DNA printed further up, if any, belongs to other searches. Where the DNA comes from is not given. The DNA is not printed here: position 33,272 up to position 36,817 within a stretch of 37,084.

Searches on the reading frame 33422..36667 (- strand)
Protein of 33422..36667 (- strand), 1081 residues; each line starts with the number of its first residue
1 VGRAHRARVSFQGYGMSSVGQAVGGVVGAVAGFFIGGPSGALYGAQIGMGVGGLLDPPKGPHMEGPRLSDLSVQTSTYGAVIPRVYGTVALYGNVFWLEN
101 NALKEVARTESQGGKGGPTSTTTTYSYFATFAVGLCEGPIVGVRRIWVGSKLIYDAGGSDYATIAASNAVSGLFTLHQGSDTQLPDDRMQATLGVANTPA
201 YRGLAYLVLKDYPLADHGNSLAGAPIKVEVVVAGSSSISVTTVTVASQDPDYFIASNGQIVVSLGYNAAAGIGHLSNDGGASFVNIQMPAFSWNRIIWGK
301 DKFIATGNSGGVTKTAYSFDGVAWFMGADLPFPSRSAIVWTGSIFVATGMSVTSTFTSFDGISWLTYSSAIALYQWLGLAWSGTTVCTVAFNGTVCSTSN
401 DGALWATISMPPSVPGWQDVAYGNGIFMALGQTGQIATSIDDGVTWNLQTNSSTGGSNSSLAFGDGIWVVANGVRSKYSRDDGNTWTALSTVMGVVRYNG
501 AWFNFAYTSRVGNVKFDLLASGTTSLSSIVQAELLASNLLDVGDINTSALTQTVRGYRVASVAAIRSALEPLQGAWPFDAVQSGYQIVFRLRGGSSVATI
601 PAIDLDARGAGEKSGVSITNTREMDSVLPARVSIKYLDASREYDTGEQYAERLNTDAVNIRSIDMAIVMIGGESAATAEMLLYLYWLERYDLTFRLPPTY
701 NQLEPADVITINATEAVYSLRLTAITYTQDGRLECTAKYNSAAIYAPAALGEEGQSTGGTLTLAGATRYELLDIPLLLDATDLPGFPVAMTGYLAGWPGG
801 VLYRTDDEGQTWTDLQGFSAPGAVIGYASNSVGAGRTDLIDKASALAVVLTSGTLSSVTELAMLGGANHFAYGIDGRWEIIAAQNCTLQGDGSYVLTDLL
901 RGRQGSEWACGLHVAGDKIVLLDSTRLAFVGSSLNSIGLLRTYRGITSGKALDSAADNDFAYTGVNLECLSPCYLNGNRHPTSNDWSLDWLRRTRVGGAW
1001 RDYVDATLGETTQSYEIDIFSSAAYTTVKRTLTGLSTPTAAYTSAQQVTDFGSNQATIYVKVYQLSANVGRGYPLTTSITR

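Call 14: search_protein_families(library=phrogs, proteins=[window:33422-36667:-], max_evalue=0.00001)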
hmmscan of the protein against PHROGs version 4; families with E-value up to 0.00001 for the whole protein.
window:33422-36667:- (1081 aa): 3 families
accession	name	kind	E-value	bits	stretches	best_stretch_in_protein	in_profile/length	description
phrog_4271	-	tail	2.6e-181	606.2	2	521-1080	747-1308/1309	tail protein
phrog_1101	-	tail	6.9e-32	111.3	1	51-215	15-188/1405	tail protein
phrog_6284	-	tail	6.1e-07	28.6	1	120-212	7-110/1280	tail protein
